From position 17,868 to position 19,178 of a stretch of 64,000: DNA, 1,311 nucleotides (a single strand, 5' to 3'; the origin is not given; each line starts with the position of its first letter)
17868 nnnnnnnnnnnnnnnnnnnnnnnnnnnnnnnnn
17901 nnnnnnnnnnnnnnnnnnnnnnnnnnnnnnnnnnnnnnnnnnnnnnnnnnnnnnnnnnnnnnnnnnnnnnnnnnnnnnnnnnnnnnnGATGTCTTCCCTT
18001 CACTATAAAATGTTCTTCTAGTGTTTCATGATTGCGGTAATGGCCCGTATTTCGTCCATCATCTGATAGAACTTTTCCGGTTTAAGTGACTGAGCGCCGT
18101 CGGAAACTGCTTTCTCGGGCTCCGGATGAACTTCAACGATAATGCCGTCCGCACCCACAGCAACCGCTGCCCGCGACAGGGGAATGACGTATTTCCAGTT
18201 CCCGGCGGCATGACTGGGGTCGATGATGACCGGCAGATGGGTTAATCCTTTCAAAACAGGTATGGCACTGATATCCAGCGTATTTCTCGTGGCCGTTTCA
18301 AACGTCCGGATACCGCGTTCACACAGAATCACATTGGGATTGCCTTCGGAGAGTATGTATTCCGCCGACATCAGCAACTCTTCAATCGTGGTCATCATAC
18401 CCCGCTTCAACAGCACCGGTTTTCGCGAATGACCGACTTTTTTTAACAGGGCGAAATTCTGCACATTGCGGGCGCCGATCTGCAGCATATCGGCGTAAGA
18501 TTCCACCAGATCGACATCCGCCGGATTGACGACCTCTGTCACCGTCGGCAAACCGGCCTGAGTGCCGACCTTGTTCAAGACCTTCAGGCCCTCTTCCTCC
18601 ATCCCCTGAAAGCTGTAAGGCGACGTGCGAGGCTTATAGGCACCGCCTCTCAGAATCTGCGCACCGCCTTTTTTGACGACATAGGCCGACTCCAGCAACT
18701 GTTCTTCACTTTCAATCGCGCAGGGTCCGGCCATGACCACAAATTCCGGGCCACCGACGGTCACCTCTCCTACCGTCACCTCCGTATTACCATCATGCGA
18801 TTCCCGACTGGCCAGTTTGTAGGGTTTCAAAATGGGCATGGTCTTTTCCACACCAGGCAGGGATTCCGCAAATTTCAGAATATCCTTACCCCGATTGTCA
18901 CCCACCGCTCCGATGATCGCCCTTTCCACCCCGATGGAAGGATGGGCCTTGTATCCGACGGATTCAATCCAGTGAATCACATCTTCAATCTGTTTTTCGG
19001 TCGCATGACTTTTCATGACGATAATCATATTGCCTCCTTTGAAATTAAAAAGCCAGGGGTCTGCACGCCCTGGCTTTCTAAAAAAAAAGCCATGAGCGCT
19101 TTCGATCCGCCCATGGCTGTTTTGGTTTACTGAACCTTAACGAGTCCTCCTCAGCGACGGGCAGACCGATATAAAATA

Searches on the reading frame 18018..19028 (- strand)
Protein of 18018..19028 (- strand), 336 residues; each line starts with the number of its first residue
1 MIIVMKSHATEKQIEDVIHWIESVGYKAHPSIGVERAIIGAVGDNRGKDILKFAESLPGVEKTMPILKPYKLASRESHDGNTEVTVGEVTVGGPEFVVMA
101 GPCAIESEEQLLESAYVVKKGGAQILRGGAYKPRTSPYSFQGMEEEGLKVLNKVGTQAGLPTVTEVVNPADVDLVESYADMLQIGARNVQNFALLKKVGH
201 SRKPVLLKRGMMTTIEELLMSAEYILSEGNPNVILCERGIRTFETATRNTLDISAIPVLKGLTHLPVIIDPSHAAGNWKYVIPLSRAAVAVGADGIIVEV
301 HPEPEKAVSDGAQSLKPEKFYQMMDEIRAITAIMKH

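Call 7: find_related_loci(query=window:18018-19028:-, collection=genome_contigs, flank=6000)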
Query window:18018-19028:- (336 aa) in genome_contigs; peptide patterns used: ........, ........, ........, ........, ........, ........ (x = any residue, [..] = any of these).
598 stretches matched a pattern (row limit reached: there are more); 569 encode a relative of the query (tblastn E <= 1e-3); the best 80 are kept; 80 distinct loci.
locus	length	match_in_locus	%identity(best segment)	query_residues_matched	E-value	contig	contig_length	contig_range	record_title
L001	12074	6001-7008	90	1-336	0e+0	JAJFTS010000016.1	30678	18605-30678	MAG: Deltaproteobacteria bacterium isolate bin.256 k141_597399, whole genome shotgun sequence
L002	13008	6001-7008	90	1-336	0e+0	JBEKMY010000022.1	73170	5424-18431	MAG: Smithella sp. isolate SPRUCE 404 SPRUCE_404_22, whole genome shotgun sequence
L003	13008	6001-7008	90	1-336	0e+0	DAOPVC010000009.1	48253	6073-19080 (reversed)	MAG TPA_asm: Smithella sp. isolate AMR_MDS_1402 NODE_668_length_48253_cov_12.636001, whole genome shotgun sequence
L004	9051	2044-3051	90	1-336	0e+0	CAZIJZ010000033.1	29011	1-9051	MAG TPA_asm: uncultured Smithella sp. isolate SRP294416_co1_273 genome assembly, contig: NODE_2865_length_29011_cov_63.8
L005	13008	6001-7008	91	1-336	0e+0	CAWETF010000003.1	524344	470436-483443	MAG: uncultured delta proteobacterium isolate MFD01476.bin.1.246 genome assembly, contig: contig_33889, whole genome sho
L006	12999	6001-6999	89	4-336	0e+0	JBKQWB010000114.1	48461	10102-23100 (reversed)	MAG: Smithella sp. isolate SEr3G3H3I__bin_216 SEr3G3H3I_000000438272, whole genome shotgun sequence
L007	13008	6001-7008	88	1-336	0e+0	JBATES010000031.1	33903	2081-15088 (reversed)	MAG: Smithella sp. isolate MFD10098_ilm_asm_bin11 k127_19212, whole genome shotgun sequence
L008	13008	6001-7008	89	1-336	0e+0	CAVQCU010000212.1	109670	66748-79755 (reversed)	MAG: uncultured delta proteobacterium isolate MFD02138.bin.2.50 genome assembly, contig: contig_66988, whole genome shot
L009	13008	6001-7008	88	1-336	0e+0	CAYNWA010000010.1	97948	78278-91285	MAG TPA_asm: uncultured Smithella sp. isolate binchicken_co405_44 genome assembly, contig: NODE_267_length_97948_cov_32.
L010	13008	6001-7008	88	1-336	0e+0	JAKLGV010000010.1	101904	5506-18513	MAG: Deltaproteobacteria bacterium isolate RA.bin48 RA.bin48_10, whole genome shotgun sequence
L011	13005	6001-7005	88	1-335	0e+0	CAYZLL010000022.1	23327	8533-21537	MAG TPA_asm: uncultured Smithella sp. isolate SRP192927_co1_877 genome assembly, contig: NODE_4144_length_23327_cov_10.0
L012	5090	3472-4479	87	1-336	0e+0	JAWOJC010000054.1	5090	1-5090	MAG: Smithellaceae bacterium isolate CWP6-1.bin.28 k191_3454326, whole genome shotgun sequence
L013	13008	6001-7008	88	1-336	0e+0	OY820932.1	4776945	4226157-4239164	MAG: Smithellaceae bacterium isolate 90efb5c7-b315-4df1-98b9-9b59cc098579 genome assembly, chromosome: 1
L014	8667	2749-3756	86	1-336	0e+0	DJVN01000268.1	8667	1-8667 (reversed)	MAG TPA_asm: Syntrophaceae bacterium UBA6255 UBA6255_contig_65560, whole genome shotgun sequence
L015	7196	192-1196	88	1-335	0e+0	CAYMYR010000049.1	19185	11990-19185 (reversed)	MAG TPA_asm: uncultured Smithella sp. isolate binchicken_co269_98 genome assembly, contig: NODE_2586_length_19185_cov_16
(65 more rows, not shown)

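Call 31: search_protein_families(library=ncbifam, proteins=[window:18018-19028:-], max_evalue=0.00001)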
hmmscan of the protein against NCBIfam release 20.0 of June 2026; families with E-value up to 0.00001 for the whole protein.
window:18018-19028:- (336 aa): 10 families
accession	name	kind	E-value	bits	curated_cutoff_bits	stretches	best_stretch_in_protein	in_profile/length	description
NF006421.0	PRK08673.1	subfamily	1.8e-152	507.4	335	1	1-335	1-334/338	3-deoxy-7-phosphoheptulonate synthase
TIGR01361.1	DAHP_synth_Bsub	equivalog_domain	1.1e-121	405.2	267.75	1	72-329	2-259/260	3-deoxy-7-phosphoheptulonate synthase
NF009933.0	PRK13396.1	subfamily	5.1e-121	404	486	1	1-334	1-341/352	3-deoxy-7-phosphoheptulonate synthase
NF041229.1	BagF_FevY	exception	2e-117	392.2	700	1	5-323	1-318/340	phospho-2-dehydro-3-deoxyheptonate aldolase BagF/FevY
NF009239.0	PRK12595.1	equivalog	6.1e-110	367.6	279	1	72-332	95-355/360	bifunctional 3-deoxy-7-phosphoheptulonate synthase/chorismate mutase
TIGR01362.1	KDO8P_synth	equivalog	7.7e-39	133.4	314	1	95-335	2-257/258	3-deoxy-8-phosphooctulonate synthase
NF003543.0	PRK05198.1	equivalog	2.6e-37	128.3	242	1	87-335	8-272/273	3-deoxy-8-phosphooctulonate synthase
NF009109.0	PRK12457.1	equivalog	8.4e-23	81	457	1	133-335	60-273/281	3-deoxy-8-phosphooctulonate synthase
TIGR03569.1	NeuB_NnaB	equivalog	6.3e-08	32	399.65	1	158-334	88-258/329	N-acetylneuraminate synthase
TIGR03586.1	PseI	equivalog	6.5e-08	32.1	340.25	1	165-331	96-254/327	pseudaminic acid synthase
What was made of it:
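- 18018..19040 (-): RBS (19040-19033) and the first structural gene, DAHP synthase with an N-terminal regulatory domain. NCBIfam PRK08673, E = 1.8e-152 (call 31).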

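Call 43: find_homologous_proteins(query=window:18018-19028:-, max_evalue=1e-40)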
Query window:18018-19028:- (336 aa): 8000 proteins with E <= 1e-40 among 8000 candidates; the best 120 are listed.
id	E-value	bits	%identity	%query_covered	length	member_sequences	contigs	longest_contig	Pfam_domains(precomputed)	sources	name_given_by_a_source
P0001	6.4e-199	678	90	100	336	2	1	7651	PF03102.21,PF18152.7,PF00793.27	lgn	-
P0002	4.9e-197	672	90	100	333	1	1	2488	PF03102.21,PF18152.7,PF00793.27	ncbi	-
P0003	8.9e-197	671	89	100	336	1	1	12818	PF03102.21,PF18152.7,PF00793.27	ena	-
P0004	1.5e-196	670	89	100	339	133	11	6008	PF03102.21,PF18152.7,PF00793.27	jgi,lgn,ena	jgi:3-deoxy-7-phosphoheptulonate synthase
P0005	5.4e-196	668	88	100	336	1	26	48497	PF03102.21,PF18152.7,PF00793.27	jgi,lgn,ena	jgi:3-deoxy-7-phosphoheptulonate synthase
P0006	7.7e-196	668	88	100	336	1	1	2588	PF03102.21,PF18152.7,PF00793.27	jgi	jgi:3-deoxy-7-phosphoheptulonate synthase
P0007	2.5e-195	666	88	100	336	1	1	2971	PF03102.21,PF18152.7,PF00793.27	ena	-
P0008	3.7e-195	666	88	100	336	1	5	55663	PF03102.21,PF18152.7,PF00793.27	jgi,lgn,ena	jgi:3-deoxy-7-phosphoheptulonate synthase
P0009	5.5e-195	665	88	100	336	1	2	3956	PF03102.21,PF18152.7,PF00793.27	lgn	-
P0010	5.8e-195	665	88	100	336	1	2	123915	PF03102.21,PF18152.7,PF00793.27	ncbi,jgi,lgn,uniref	ncbi:2-keto-3-deoxy-d-arabino-heptulosonate-7- phosphate synthase i beta [hydrocarbon metagenome]|un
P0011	1.4e-194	664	88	100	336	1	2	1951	PF03102.21,PF18152.7,PF00793.27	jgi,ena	-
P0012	1.7e-194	663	88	100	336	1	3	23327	PF03102.21,PF18152.7,PF00793.27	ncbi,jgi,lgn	jgi:3-deoxy-7-phosphoheptulonate synthase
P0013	3.4e-194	662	86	100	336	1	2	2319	PF03102.21,PF18152.7,PF00793.27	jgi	-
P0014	5.4e-194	662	87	100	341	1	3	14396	PF03102.21,PF18152.7,PF00793.27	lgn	-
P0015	9.8e-194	661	87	100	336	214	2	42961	PF03102.21,PF18152.7,PF00793.27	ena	-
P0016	1.1e-193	661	86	100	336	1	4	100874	PF03102.21,PF18152.7,PF00793.27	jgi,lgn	jgi:3-deoxy-7-phosphoheptulonate synthase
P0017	1.2e-193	661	86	100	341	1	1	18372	PF03102.21,PF18152.7,PF00793.27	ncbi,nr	ncbi:MAG: 3-deoxy-7-phosphoheptulonate synthase [Smithella sp.]|nr:3-deoxy-7-phosphoheptulonate synt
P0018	1.3e-193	660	88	100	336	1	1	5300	PF03102.21,PF18152.7,PF00793.27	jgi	jgi:3-deoxy-7-phosphoheptulonate synthase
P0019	1.5e-193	660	88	100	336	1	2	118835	PF03102.21,PF18152.7,PF00793.27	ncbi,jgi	-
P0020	1.6e-193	660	87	100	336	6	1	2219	PF03102.21,PF18152.7,PF00793.27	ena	-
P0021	3.0e-193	659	87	100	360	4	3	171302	PF03102.21,PF18152.7,PF00793.27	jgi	-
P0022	3.4e-193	659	86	100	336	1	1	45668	PF03102.21,PF18152.7,PF00793.27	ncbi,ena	-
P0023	3.9e-193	659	87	100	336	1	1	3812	PF03102.21,PF18152.7,PF00793.27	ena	-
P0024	5.8e-193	658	87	100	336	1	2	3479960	PF03102.21,PF18152.7,PF00793.27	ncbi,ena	-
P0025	6.0e-193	658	87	100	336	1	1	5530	PF03102.21,PF18152.7,PF00793.27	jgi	-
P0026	6.6e-193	658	88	99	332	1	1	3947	PF03102.21,PF18152.7,PF00793.27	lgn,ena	-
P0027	6.6e-193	658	86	100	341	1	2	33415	PF03102.21,PF18152.7,PF00793.27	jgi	jgi:3-deoxy-7-phosphoheptulonate synthase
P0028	1.9e-192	657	87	100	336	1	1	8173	PF03102.21,PF18152.7,PF00793.27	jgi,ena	jgi:3-deoxy-7-phosphoheptulonate synthase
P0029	2.2e-192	656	86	100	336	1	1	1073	PF03102.21,PF18152.7,PF00793.27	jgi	jgi:3-deoxy-7-phosphoheptulonate synthase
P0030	2.3e-192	656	88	100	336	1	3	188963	PF03102.21,PF18152.7,PF00793.27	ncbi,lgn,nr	ncbi:MAG: 3-deoxy-7-phosphoheptulonate synthase [Smithella sp. SDB]|nr:MAG: 3-deoxy-7-phosphoheptulo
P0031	2.3e-192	656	87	100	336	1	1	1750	PF03102.21,PF18152.7,PF00793.27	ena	-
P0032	2.3e-192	656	87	100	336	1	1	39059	PF03102.21,PF18152.7,PF00793.27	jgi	jgi:3-deoxy-7-phosphoheptulonate synthase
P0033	4.7e-192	655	87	100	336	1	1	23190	PF03102.21,PF18152.7,PF00793.27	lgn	-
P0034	5.4e-192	655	88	100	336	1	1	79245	PF03102.21,PF18152.7,PF00793.27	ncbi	ncbi:MAG: 3-deoxy-7-phosphoheptulonate synthase [Deltaproteobacteria bacterium]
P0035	5.5e-192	655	87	100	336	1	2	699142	PF03102.21,PF18152.7,PF00793.27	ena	-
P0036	7.2e-192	655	86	100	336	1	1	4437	PF03102.21,PF18152.7,PF00793.27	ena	-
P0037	7.3e-192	655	88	99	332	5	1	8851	PF03102.21,PF18152.7,PF00793.27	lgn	-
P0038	8.3e-192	655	87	100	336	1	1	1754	PF03102.21,PF18152.7,PF00793.27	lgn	-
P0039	1.0e-191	654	87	100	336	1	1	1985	PF03102.21,PF18152.7,PF00793.27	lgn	-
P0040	1.0e-191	654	86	100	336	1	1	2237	PF03102.21,PF18152.7,PF00793.27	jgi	jgi:3-deoxy-7-phosphoheptulonate synthase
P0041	1.4e-191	654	87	100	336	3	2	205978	PF03102.21,PF18152.7,PF00793.27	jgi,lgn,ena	-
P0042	2.2e-191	653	87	100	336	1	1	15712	PF03102.21,PF18152.7,PF00793.27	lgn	-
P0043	3.4e-191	652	87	100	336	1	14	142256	PF03102.21,PF18152.7,PF00793.27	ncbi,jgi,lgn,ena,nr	ncbi:MAG TPA: 3-deoxy-7-phosphoheptulonate synthase [Smithellaceae bacterium]|jgi:3-deoxy-7-phosphoh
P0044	3.9e-191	652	85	100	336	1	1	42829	PF03102.21,PF18152.7,PF00793.27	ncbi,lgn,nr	ncbi:MAG: 3-deoxy-7-phosphoheptulonate synthase [Syntrophaceae bacterium]|nr:3-deoxy-7-phosphoheptul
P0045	4.9e-191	652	87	100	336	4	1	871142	PF03102.21,PF18152.7,PF00793.27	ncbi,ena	-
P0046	5.1e-191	652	86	100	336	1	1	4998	PF03102.21,PF18152.7,PF00793.27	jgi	jgi:3-deoxy-7-phosphoheptulonate synthase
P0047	7.9e-191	651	87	100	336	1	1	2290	PF03102.21,PF18152.7,PF00793.27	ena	-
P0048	8.8e-191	651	86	100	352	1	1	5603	PF03102.21,PF18152.7,PF00793.27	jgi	-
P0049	1.1e-190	651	85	100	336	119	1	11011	PF03102.21,PF18152.7,PF00793.27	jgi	-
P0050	1.3e-190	651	87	100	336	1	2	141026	PF03102.21,PF18152.7,PF00793.27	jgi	-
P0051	2.1e-190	650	86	100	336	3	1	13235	PF03102.21,PF18152.7,PF00793.27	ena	-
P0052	2.2e-190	650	86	100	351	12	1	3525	PF03102.21,PF18152.7,PF00793.27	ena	-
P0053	2.2e-190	650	86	100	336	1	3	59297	PF03102.21,PF18152.7,PF00793.27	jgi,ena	-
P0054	3.2e-190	649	86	100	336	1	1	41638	PF03102.21,PF18152.7,PF00793.27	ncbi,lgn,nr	ncbi:MAG: 3-deoxy-7-phosphoheptulonate synthase [Deltaproteobacteria bacterium]|nr:3-deoxy-7-phospho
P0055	3.2e-190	649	86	100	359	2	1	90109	PF03102.21,PF18152.7,PF00793.27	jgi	-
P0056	3.4e-190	649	86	100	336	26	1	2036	PF03102.21,PF18152.7,PF00793.27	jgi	jgi:3-deoxy-7-phosphoheptulonate synthase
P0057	3.4e-190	649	86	100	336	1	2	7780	PF03102.21,PF18152.7,PF00793.27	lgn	-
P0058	3.7e-190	649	87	100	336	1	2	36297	PF03102.21,PF18152.7,PF00793.27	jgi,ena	-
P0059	3.9e-190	649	87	100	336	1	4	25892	PF03102.21,PF18152.7,PF00793.27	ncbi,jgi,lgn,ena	ncbi:MAG: 3-deoxy-7-phosphoheptulonate synthase [Smithella sp.]|jgi:3-deoxy-7-phosphoheptulonate syn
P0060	5.3e-190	649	86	100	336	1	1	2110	PF03102.21,PF18152.7,PF00793.27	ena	-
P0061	6.6e-190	648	86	100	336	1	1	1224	PF03102.21,PF18152.7,PF00793.27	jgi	jgi:3-deoxy-7-phosphoheptulonate synthase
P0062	1.1e-189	648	86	100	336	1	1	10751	PF03102.21,PF18152.7,PF00793.27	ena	-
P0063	1.9e-189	647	87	99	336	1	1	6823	PF03102.21,PF18152.7,PF00793.27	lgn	-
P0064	2.0e-189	647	86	100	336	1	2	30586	PF03102.21,PF18152.7,PF00793.27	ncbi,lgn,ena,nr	ncbi:MAG: 3-deoxy-7-phosphoheptulonate synthase [Syntrophaceae bacterium]|nr:MAG: 3-deoxy-7-phosphoh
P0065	2.2e-189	647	86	100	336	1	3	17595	PF03102.21,PF18152.7,PF00793.27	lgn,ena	-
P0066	2.8e-189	646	86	100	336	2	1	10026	PF03102.21,PF18152.7,PF00793.27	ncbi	-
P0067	3.6e-189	646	85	100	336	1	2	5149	PF03102.21,PF18152.7,PF00793.27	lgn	-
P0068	3.8e-189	646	85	100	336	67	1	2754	PF03102.21,PF18152.7,PF00793.27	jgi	jgi:3-deoxy-7-phosphoheptulonate synthase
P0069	4.6e-189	646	86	100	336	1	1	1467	PF03102.21,PF18152.7,PF00793.27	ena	-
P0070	6.8e-189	645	85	100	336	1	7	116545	PF03102.21,PF18152.7,PF00793.27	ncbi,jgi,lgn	jgi:3-deoxy-7-phosphoheptulonate synthase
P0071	1.3e-188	644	85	100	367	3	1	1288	PF03102.21,PF18152.7,PF00793.27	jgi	jgi:3-deoxy-7-phosphoheptulonate synthase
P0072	1.9e-188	643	85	100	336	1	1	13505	PF03102.21,PF18152.7,PF00793.27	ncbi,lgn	-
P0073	2.0e-188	643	85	100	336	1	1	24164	PF03102.21,PF18152.7,PF00793.27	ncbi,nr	ncbi:MAG: 3-deoxy-7-phosphoheptulonate synthase [Deltaproteobacteria bacterium RBG_19FT_COMBO_43_11]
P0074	1.3e-187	641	85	100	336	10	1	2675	PF03102.21,PF18152.7,PF00793.27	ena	-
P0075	4.3e-187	639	86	99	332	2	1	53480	PF03102.21,PF18152.7,PF00793.27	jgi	-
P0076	5.2e-187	639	85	100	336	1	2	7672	PF03102.21,PF18152.7,PF00793.27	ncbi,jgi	-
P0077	5.8e-187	639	85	100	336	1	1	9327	PF03102.21,PF18152.7,PF00793.27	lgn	-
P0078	6.8e-187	638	85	100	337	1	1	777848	PF03102.21,PF18152.7,PF00793.27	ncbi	ncbi:MAG: 3-deoxy-7-phosphoheptulonate synthase [Smithellaceae bacterium]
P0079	6.9e-187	638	84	100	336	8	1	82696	PF03102.21,PF18152.7,PF00793.27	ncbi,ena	-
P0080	9.8e-187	638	84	100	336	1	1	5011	PF03102.21,PF18152.7,PF00793.27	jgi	jgi:3-deoxy-7-phosphoheptulonate synthase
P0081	1.1e-186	638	84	100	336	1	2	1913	PF03102.21,PF18152.7,PF00793.27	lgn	-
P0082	1.1e-186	638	85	100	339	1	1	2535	PF03102.21,PF18152.7,PF00793.27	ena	-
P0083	3.0e-186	636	86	100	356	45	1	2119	PF03102.21,PF18152.7,PF00793.27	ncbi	-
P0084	3.5e-186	636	85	100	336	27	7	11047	PF03102.21,PF18152.7,PF00793.27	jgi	jgi:3-deoxy-7-phosphoheptulonate synthase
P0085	3.7e-186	636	85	100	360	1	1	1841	PF03102.21,PF18152.7,PF00793.27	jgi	jgi:3-deoxy-7-phosphoheptulonate synthase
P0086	6.2e-186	635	86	99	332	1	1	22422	PF03102.21,PF18152.7,PF00793.27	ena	-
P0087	6.3e-186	635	85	100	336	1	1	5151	PF03102.21,PF18152.7,PF00793.27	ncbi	-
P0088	1.1e-185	634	85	100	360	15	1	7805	PF03102.21,PF18152.7,PF00793.27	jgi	-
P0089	1.5e-185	634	84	100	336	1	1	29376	PF03102.21,PF18152.7,PF00793.27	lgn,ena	-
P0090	1.6e-185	634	84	100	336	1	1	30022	PF03102.21,PF18152.7,PF00793.27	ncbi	-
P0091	1.7e-185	634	84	100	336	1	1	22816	PF03102.21,PF18152.7,PF00793.27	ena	-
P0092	2.4e-185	633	84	100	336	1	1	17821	PF03102.21,PF18152.7,PF00793.27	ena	-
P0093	3.6e-185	633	84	100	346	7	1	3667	PF03102.21,PF18152.7,PF00793.27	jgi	jgi:3-deoxy-7-phosphoheptulonate synthase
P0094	4.0e-185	633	84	100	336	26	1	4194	PF03102.21,PF18152.7,PF00793.27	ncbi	ncbi:MAG: 3-deoxy-7-phosphoheptulonate synthase [Smithella sp.]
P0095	4.3e-185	632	84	100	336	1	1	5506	PF03102.21,PF18152.7,PF00793.27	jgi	jgi:3-deoxy-7-phosphoheptulonate synthase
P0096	4.8e-185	632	85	100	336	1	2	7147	PF03102.21,PF18152.7,PF00793.27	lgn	-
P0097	5.6e-185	632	84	100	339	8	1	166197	PF03102.21,PF18152.7,PF00793.27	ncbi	-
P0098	9.6e-185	631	85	100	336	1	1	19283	PF03102.21,PF18152.7,PF00793.27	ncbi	-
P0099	1.2e-184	631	86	99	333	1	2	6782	PF03102.21,PF18152.7,PF00793.27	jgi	jgi:3-deoxy-7-phosphoheptulonate synthase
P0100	2.2e-184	630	85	100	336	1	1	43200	PF03102.21,PF18152.7,PF00793.27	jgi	-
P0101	3.5e-184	629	84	100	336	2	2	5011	PF03102.21,PF18152.7,PF00793.27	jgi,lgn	-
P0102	3.8e-184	629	85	100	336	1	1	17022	PF03102.21,PF18152.7,PF00793.27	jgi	-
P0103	4.8e-184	629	84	100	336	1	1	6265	PF03102.21,PF18152.7,PF00793.27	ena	-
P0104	5.2e-184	629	85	100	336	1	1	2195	PF03102.21,PF18152.7,PF00793.27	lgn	-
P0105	1.8e-183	627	84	100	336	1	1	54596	PF03102.21,PF18152.7,PF00793.27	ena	-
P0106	1.8e-183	627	84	100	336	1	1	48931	PF03102.21,PF18152.7,PF00793.27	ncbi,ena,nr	ncbi:MAG TPA: 3-deoxy-7-phosphoheptulonate synthase [Smithellaceae bacterium]|nr:3-deoxy-7-phosphohe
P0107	2.4e-183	627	84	100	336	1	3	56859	PF03102.21,PF18152.7,PF00793.27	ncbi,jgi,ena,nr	ncbi:MAG TPA: 3-deoxy-7-phosphoheptulonate synthase [Smithellaceae bacterium]|nr:3-deoxy-7-phosphohe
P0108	3.5e-183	626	84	100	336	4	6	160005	PF03102.21,PF18152.7,PF00793.27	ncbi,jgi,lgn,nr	ncbi:MAG: Phospho-2-dehydro-3-deoxyheptonate aldolase [Smithella sp. PtaU1.Bin162]|nr:MAG: Phospho-2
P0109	4.5e-182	623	82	100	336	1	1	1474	PF03102.21,PF18152.7,PF00793.27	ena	-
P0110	4.6e-181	619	86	95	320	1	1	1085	PF03102.21,PF18152.7,PF00793.27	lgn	-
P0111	4.7e-181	619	82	100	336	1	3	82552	PF03102.21,PF18152.7,PF00793.27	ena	-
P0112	4.3e-180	616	80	100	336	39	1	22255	PF03102.21,PF18152.7,PF00793.27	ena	-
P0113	1.9e-179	614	82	100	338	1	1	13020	PF03102.21,PF18152.7,PF00793.27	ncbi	-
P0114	4.0e-178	610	81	100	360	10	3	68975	PF03102.21,PF18152.7,PF00793.27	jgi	-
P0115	5.1e-178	609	80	100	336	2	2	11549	PF03102.21,PF18152.7,PF00793.27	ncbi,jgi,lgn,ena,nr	ncbi:MAG TPA: 3-deoxy-7-phosphoheptulonate synthase [Deltaproteobacteria bacterium]|nr:3-deoxy-7-pho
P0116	7.5e-178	609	81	100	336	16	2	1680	PF03102.21,PF18152.7,PF00793.27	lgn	-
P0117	6.3e-177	606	82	99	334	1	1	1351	PF03102.21,PF18152.7,PF00793.27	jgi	jgi:3-deoxy-7-phosphoheptulonate synthase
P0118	6.5e-177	606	82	99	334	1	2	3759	PF03102.21,PF18152.7,PF00793.27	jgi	jgi:3-deoxy-7-phosphoheptulonate synthase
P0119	9.4e-177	605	81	100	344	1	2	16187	PF03102.21,PF18152.7,PF00793.27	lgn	-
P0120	1.0e-176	605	82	99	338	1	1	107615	PF03102.21,PF18152.7,PF00793.27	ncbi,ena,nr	ncbi:MAG TPA: 3-deoxy-7-phosphoheptulonate synthase [Syntrophales bacterium]|nr:3-deoxy-7-phosphohep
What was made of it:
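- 18018..19040 (-): Pfam PF18152 + PF00793 on homologues (call 43).
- Tried and rejected: find_homologous_proteins with DAHPS (call 43) returned only hits of >=80% identity.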

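Call 52: search_protein_families(library=pfam, proteins=[L009:5005-5970:+], max_evalue=0.001)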
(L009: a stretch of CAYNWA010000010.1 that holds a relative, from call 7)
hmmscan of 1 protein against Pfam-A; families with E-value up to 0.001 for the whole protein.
L009:5005-5970:+ (321 aa): 1 family
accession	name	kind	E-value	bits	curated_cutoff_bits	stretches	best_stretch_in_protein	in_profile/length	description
PF00682.25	HMGL-like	-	9.8e-21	74.8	29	1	6-250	2-243/260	HMGL-like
